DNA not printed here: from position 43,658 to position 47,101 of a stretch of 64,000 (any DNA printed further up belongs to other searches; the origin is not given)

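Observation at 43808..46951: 1047-aa PEPC-fold protein with substituted catalytic motifs, isolated in a decayed low-GC region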

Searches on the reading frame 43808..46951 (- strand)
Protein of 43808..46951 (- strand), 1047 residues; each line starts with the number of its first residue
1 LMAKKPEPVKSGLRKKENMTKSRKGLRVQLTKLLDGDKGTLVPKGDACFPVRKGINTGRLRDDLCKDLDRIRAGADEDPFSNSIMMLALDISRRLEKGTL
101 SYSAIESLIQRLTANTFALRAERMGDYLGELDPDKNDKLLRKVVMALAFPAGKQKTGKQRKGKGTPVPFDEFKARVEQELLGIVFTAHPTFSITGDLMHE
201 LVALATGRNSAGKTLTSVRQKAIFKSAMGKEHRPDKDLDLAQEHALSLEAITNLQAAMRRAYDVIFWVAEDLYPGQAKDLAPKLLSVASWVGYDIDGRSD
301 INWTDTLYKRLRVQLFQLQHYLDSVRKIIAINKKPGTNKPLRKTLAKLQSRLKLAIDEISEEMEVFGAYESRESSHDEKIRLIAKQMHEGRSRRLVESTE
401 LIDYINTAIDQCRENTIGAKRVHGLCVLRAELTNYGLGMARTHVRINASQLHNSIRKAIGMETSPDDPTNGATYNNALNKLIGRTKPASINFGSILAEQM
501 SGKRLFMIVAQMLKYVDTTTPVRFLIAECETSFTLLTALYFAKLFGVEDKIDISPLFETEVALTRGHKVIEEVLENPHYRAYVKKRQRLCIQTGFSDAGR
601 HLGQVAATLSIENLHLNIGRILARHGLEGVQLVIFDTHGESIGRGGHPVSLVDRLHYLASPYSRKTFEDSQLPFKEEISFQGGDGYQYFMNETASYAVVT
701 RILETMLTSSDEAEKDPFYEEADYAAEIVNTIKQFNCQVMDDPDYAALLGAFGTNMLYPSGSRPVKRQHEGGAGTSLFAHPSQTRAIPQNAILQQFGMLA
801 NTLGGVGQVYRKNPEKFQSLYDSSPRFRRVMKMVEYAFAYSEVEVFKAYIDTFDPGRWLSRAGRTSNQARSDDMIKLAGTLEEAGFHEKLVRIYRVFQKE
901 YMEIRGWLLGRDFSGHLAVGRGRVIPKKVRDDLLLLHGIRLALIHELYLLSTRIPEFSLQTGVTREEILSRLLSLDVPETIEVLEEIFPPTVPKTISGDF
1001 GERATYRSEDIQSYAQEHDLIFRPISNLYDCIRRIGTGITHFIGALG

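Call 4: search_protein_families(library=pfam, proteins=[window:43808-46951:-], max_evalue=1)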
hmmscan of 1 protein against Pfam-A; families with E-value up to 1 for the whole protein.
window:43808-46951:- (1047 aa): 3 families
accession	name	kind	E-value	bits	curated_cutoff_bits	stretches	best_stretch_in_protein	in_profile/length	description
PF00311.23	PEPcase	-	8.3e-24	84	22.4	1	168-855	116-822/919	Phosphoenolpyruvate carboxylase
PF14523.12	Syntaxin_2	-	0.12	12.8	26.5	1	310-384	4-75/134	Syntaxin-like protein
PF14010.12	PEPcase_2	-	0.14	11.1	25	1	537-612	158-228/493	Phosphoenolpyruvate carboxylase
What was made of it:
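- On PEPC superfamily (Pfam PF00311 PEPcase fold): 84 bits against a cutoff of 22.4, covering residues 168-855 (call 4)
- On Archaeal-type PEPC (PF14010): 11.1 bits against a cutoff of 25 (call 4); the protein is 1046 aa.
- Closest known: Archaeal-type PEPC. Different: PF14010 scores only 11 bits, against a cutoff of 25 (call 4).
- Checked: Pfam PF00311 gives 84 bits (call 4).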

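Call 5: search_protein_families(library=ncbifam, proteins=[window:43808-46951:-], max_evalue=1)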
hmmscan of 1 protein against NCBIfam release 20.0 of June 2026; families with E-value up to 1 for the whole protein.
window:43808-46951:- (1047 aa): 1 family
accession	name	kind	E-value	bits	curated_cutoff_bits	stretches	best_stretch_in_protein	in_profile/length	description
NF000584.1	PRK00009.1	equivalog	6.1e-25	87.5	815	1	171-853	117-804/898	phosphoenolpyruvate carboxylase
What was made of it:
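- On Canonical type-1 PEPC (EC 4.1.1.31 equivalog, NCBIfam NF000584): 87.5 bits (call 5).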

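Call 6: search_solved_structures(query=window:43808-46951:-, max_evalue=1, show_alignments=2)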
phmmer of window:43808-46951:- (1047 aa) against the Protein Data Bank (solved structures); distinct sequences matched with E-value up to 1: 13.
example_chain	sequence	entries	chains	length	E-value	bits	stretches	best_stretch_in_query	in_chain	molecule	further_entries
1fiy_A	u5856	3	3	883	4.8e-08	34.8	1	522-652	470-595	PHOSPHOENOLPYRUVATE CARBOXYLASE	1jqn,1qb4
1jqo_A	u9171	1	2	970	1.8e-06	29.5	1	536-652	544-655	phosphoenolpyruvate carboxylase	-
5vyj_A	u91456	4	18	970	1.8e-06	29.5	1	536-652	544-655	Phosphoenolpyruvate carboxylase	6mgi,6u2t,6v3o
3zge_A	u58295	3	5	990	5.1e-06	28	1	532-841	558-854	C4 PHOSPHOENOLPYRUVATE CARBOXYLASE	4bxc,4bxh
4bxh_B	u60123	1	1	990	5.4e-06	28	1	532-841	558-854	C4 PHOSPHOENOLPYRUVATE CARBOXYLASE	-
3zgb_A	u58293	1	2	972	1.7e-05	26.3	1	544-845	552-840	PHOSPHOENOLPYRUVATE CARBOXYLASE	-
8ojq_A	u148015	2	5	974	0.00015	23.2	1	544-845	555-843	Phosphoenolpyruvate carboxylase 1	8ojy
8cj5_A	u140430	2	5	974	0.00015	23.2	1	544-844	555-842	Phosphoenolpyruvate carboxylase 1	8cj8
8ojz_A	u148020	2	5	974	0.0002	22.7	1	544-844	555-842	Phosphoenolpyruvate carboxylase 1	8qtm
8oj9_A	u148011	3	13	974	0.00029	22.2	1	544-844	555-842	Phosphoenolpyruvate carboxylase 1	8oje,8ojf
8qx1_A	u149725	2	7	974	0.00029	22.2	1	544-844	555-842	Phosphoenolpyruvate carboxylase 1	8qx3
5fdn_A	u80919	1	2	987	0.00075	20.9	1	544-652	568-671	Phosphoenolpyruvate carboxylase 3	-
3trb_A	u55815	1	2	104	0.6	11.3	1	488-573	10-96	Virulence-associated protein I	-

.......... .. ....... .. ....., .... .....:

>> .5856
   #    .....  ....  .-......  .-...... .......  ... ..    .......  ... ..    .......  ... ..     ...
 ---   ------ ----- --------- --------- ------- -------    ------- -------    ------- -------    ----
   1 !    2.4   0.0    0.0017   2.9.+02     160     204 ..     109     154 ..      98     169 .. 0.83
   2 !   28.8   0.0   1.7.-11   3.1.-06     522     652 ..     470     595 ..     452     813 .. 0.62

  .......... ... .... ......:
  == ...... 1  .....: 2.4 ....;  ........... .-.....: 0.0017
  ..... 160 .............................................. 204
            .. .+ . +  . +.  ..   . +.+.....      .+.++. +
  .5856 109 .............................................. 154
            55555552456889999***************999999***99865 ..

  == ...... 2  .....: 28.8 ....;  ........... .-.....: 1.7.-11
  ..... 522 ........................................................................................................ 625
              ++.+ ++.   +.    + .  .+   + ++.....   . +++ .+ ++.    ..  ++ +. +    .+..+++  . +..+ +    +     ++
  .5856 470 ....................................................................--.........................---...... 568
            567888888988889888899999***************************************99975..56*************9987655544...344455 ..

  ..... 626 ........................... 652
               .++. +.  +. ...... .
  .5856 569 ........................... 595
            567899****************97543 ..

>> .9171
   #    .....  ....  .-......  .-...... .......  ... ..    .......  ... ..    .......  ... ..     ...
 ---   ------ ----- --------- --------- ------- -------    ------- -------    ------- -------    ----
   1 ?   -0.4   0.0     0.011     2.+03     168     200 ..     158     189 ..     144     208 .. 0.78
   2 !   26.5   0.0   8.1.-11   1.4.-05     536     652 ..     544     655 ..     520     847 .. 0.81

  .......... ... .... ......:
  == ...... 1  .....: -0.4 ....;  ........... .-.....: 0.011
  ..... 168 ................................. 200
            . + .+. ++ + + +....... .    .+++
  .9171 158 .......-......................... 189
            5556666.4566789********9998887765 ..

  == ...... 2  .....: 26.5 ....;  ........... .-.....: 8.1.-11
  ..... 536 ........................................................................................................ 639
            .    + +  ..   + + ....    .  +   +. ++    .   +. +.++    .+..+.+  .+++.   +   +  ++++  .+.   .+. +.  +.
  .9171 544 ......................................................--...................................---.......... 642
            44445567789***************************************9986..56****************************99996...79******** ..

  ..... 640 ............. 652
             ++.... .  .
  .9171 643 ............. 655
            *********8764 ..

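Call 7: find_homologous_proteins(query=window:43808-46951:-, max_evalue=0.001)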
Query window:43808-46951:- (1047 aa): 480 proteins with E <= 0.001 among 8000 candidates; the best 120 are listed.
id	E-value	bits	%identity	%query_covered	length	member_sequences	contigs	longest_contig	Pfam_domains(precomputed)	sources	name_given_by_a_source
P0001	0.0e+0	2184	92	100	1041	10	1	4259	PF00311.24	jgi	-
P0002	0.0e+0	1548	66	100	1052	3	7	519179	PF00311.24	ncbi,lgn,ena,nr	ncbi:MAG: phosphoenolpyruvate carboxylase [Alphaproteobacteria bacterium]|nr:phosphoenolpyruvate car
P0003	0.0e+0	1535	66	100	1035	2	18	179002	PF00311.24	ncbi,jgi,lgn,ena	-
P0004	0.0e+0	1327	60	94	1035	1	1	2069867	PF00311.24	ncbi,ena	-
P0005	0.0e+0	1325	61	94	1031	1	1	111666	PF00311.24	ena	-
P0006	0.0e+0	1315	60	94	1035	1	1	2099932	PF00311.24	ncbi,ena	-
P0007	0.0e+0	1309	57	100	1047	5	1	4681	PF00311.24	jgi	jgi:phosphoenolpyruvate carboxylase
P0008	0.0e+0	1307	59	98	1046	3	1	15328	PF00311.24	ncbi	ncbi:MAG: phosphoenolpyruvate carboxylase [Alphaproteobacteria bacterium]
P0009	0.0e+0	1273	56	99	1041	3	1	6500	PF00311.24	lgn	-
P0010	0.0e+0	1272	58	98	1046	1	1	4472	PF00311.24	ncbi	-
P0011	0.0e+0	1269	56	99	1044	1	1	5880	PF00311.24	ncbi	ncbi:MAG: phosphoenolpyruvate carboxylase [Alphaproteobacteria bacterium]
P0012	0.0e+0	1266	56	98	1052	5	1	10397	PF00311.24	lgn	-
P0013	0.0e+0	1266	57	99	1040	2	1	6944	PF00311.24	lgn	-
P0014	0.0e+0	1264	55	99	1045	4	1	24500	PF00311.24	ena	-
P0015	0.0e+0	1261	56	98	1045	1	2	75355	PF00311.24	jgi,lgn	-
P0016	0.0e+0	1259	56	100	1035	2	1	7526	PF00311.24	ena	-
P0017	0.0e+0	1258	56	98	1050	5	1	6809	PF00311.24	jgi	jgi:phosphoenolpyruvate carboxylase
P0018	0.0e+0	1257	55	100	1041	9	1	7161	PF00311.24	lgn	-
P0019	0.0e+0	1254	56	98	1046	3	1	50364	PF00311.24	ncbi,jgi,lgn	jgi:phosphoenolpyruvate carboxylase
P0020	0.0e+0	1250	55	98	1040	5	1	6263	PF00311.24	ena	-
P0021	0.0e+0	1246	56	100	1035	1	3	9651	PF00311.24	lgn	-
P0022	0.0e+0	1243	56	100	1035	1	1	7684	PF00311.24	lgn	-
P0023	0.0e+0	1223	55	100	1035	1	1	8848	PF00311.24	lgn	-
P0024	0.0e+0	1143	53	97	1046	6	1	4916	PF00311.24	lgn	-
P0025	0.0e+0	1138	53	97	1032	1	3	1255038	PF00311.24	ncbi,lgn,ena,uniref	ncbi:phosphoenolpyruvate carboxylase [Rhodospirillaceae bacterium SYSU D60014]|uniref:phosphoenolpyr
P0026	0.0e+0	1111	51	97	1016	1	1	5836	PF00311.24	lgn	-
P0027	0.0e+0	1107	51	96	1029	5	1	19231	PF00311.24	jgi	-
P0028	0.0e+0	1096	51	97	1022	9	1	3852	PF00311.24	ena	-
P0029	0.0e+0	1092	51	96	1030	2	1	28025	PF00311.24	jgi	jgi:phosphoenolpyruvate carboxylase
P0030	0.0e+0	1088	51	98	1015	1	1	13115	PF00311.24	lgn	-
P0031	0.0e+0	1087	51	97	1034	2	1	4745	PF00311.24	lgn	-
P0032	0.0e+0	1086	51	94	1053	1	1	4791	PF00311.24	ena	-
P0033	0.0e+0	1086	51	96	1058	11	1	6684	PF00311.24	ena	-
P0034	0.0e+0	1083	51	96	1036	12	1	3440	PF00311.24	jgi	jgi:phosphoenolpyruvate carboxylase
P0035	0.0e+0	1083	50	96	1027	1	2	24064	PF00311.24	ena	-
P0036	0.0e+0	1078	51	96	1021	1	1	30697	PF00311.24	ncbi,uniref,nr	ncbi:phosphoenolpyruvate carboxylase [Arenibaculum sp.]|uniref:phosphoenolpyruvate carboxylase n=1 T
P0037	0.0e+0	1077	51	96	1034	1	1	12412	PF00311.24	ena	-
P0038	0.0e+0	1077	49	97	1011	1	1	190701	PF00311.24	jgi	jgi:phosphoenolpyruvate carboxylase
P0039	0.0e+0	1071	49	97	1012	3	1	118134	PF00311.24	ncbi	-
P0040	0.0e+0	1070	49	97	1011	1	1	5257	PF00311.24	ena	-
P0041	0.0e+0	1070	49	97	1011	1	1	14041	PF00311.24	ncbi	-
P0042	0.0e+0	1069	50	97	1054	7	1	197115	PF00311.24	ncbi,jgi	-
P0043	0.0e+0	1066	51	97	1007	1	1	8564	PF00311.24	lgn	-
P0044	0.0e+0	1064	48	97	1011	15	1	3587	PF00311.24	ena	-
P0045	0.0e+0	1064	49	98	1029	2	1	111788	PF00311.24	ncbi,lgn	ncbi:MAG: phosphoenolpyruvate carboxylase [Inquilinaceae bacterium]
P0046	0.0e+0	1062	50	96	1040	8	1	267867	PF00311.24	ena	-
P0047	0.0e+0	1060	50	96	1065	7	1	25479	PF00311.24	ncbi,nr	ncbi:MAG TPA: phosphoenolpyruvate carboxylase [Dongiaceae bacterium]|nr:phosphoenolpyruvate carboxyl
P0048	0.0e+0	1060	51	96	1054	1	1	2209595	PF00311.24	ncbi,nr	ncbi:MAG: phosphoenolpyruvate carboxylase [Azospirillaceae bacterium]|nr:phosphoenolpyruvate carboxy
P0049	0.0e+0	1059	50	96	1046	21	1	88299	PF00311.24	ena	-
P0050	0.0e+0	1057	50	93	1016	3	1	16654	PF00311.24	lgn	-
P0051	0.0e+0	1057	49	96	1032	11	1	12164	PF00311.24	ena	-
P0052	0.0e+0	1056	48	97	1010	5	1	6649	PF00311.24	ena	-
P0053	0.0e+0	1056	49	97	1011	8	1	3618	PF00311.24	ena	-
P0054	0.0e+0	1055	49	96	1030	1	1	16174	PF00311.24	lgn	-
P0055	0.0e+0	1054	49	96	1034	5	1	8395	PF00311.24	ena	-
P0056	0.0e+0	1053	50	97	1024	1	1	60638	PF00311.24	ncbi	-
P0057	0.0e+0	1053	50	97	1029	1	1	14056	PF00311.24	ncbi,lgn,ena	-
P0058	0.0e+0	1053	50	96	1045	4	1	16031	PF00311.24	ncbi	-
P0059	0.0e+0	1049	49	97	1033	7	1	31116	PF00311.24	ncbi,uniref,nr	ncbi:phosphoenolpyruvate carboxylase [Azospirillum sp.]|uniref:phosphoenolpyruvate carboxylase n=1 T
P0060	0.0e+0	1049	50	96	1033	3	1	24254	PF00311.24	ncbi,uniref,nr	ncbi:phosphoenolpyruvate carboxylase [Azospirillum sp. B4]|uniref:phosphoenolpyruvate carboxylase n=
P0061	0.0e+0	1048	49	96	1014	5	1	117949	PF00311.24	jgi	jgi:phosphoenolpyruvate carboxylase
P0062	0.0e+0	1047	51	96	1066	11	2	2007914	PF00311.24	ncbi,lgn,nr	ncbi:phosphoenolpyruvate carboxylase [Nitrospirillum viridazoti]|nr:phosphoenolpyruvate carboxylase 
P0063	0.0e+0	1047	49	96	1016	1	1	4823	PF00311.24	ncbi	-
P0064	0.0e+0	1047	49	96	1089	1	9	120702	PF00311.24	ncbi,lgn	-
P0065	0.0e+0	1046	48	97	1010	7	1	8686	PF00311.24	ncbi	-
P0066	0.0e+0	1046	49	96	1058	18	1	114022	PF00311.24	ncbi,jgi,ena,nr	ncbi:MAG TPA: phosphoenolpyruvate carboxylase [Dongiaceae bacterium]|nr:phosphoenolpyruvate carboxyl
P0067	0.0e+0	1045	49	94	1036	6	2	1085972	PF00311.24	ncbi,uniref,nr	ncbi:phosphoenolpyruvate carboxylase [Azospirillum sp. RWY-5-1]|uniref:Phosphoenolpyruvate carboxyla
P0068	0.0e+0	1044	50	96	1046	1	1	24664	PF00311.24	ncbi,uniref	ncbi:phosphoenolpyruvate carboxylase [Azospirillum sp. A39]|uniref:phosphoenolpyruvate carboxylase n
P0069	0.0e+0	1044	51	94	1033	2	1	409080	PF00311.24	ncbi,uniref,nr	ncbi:phosphoenolpyruvate carboxylase [Nitrospirillum iridis]|uniref:Phosphoenolpyruvate carboxylase 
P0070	0.0e+0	1043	48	97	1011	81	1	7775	PF00311.24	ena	-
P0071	0.0e+0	1042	47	97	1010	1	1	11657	PF00311.24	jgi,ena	-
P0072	0.0e+0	1041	49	96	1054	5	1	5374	PF00311.24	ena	-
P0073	0.0e+0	1039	51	94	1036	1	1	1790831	PF00311.24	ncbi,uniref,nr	ncbi:phosphoenolpyruvate carboxylase [Nitrospirillum sp. BR 11752]|uniref:phosphoenolpyruvate carbox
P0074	0.0e+0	1036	48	97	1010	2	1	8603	PF00311.24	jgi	-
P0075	0.0e+0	1035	47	97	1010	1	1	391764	PF00311.24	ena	-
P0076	0.0e+0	1034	50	96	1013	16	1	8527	PF00311.24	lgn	-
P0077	0.0e+0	1034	47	97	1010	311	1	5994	PF00311.24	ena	-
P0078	0.0e+0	1034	48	97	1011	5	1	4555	PF00311.24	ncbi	-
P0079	0.0e+0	1034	49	96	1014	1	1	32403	PF00311.24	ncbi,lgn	-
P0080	0.0e+0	1034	47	97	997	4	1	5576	PF00311.24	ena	-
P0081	0.0e+0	1033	47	97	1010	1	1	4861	PF00311.24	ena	-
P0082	0.0e+0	1033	48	96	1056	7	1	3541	PF00311.24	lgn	-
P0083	0.0e+0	1032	47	97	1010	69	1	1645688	PF00311.24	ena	-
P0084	0.0e+0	1031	47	97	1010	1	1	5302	PF00311.24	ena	-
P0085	0.0e+0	1031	48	94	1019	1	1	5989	PF00311.24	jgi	jgi:phosphoenolpyruvate carboxylase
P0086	0.0e+0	1030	47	97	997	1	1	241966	PF00311.24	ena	-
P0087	0.0e+0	1030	49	96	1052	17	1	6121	PF00311.24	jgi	jgi:phosphoenolpyruvate carboxylase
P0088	0.0e+0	1030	47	97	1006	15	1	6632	PF00311.24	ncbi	-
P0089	0.0e+0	1029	47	97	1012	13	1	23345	PF00311.24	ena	-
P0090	0.0e+0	1029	49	98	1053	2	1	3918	PF00311.24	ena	-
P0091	0.0e+0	1028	50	96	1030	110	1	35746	PF00311.24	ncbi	-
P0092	0.0e+0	1028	51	93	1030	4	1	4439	PF00311.24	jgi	jgi:phosphoenolpyruvate carboxylase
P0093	0.0e+0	1028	48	96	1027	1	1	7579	PF00311.24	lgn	-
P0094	0.0e+0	1028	49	96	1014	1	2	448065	PF00311.24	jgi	jgi:phosphoenolpyruvate carboxylase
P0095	0.0e+0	1027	49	96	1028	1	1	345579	PF00311.24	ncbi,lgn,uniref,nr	ncbi:phosphoenolpyruvate carboxylase [Azospirillum halopraeferens]|uniref:phosphoenolpyruvate carbox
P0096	0.0e+0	1026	49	96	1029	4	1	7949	PF00311.24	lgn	-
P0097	0.0e+0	1026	49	96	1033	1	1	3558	PF00311.24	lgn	-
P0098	0.0e+0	1024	47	97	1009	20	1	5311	PF00311.24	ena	-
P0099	0.0e+0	1023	49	95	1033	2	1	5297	PF00311.24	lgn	-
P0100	0.0e+0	1023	49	95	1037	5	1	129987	PF00311.24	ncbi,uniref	ncbi:phosphoenolpyruvate carboxylase [Dongia sp.]|uniref:phosphoenolpyruvate carboxylase n=1 Tax=Don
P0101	0.0e+0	1023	47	97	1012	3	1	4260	PF00311.24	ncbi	-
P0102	0.0e+0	1022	50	97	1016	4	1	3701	PF00311.24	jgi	jgi:phosphoenolpyruvate carboxylase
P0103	0.0e+0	1021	49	96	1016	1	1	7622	PF00311.24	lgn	-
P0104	0.0e+0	1021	49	93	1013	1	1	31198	PF00311.24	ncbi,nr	ncbi:MAG: phosphoenolpyruvate carboxylase [Inquilinus sp.]|nr:phosphoenolpyruvate carboxylase [Inqui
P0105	0.0e+0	1021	46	97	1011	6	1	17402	PF00311.24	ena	-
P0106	0.0e+0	1021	47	97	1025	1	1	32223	PF00311.24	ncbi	-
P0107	0.0e+0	1020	48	99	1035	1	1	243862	PF00311.24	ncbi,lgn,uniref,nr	ncbi:phosphoenolpyruvate carboxylase type 1 [Dongia mobilis]|uniref:Phosphoenolpyruvate carboxylase 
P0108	0.0e+0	1019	47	97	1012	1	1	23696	PF00311.24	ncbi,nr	ncbi:MAG: phosphoenolpyruvate carboxylase [Pseudomonadota bacterium]|nr:phosphoenolpyruvate carboxyl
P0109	0.0e+0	1018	47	97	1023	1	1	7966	PF00311.24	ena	-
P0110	0.0e+0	1018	49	97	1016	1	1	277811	PF00311.24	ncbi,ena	-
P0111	0.0e+0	1017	47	97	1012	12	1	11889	PF00311.24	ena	-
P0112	0.0e+0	1017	46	97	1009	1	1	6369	PF00311.24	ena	-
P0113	0.0e+0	1017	48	96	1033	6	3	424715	PF00311.24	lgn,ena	-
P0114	0.0e+0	1017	45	97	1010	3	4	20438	PF00311.24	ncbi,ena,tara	tara:strand:+ start:28 stop:3060 length:3033 start_codon:yes stop_codon:yes gene_type:complete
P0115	0.0e+0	1016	49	96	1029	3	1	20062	PF00311.24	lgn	-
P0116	0.0e+0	1016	49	94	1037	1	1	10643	PF00311.24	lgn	-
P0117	0.0e+0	1015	48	97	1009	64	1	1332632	PF00311.24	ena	-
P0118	0.0e+0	1015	48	97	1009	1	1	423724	PF00311.24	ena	-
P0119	0.0e+0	1014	47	97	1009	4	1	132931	PF00311.24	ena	-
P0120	0.0e+0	1013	48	98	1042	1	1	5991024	PF00311.24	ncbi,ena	-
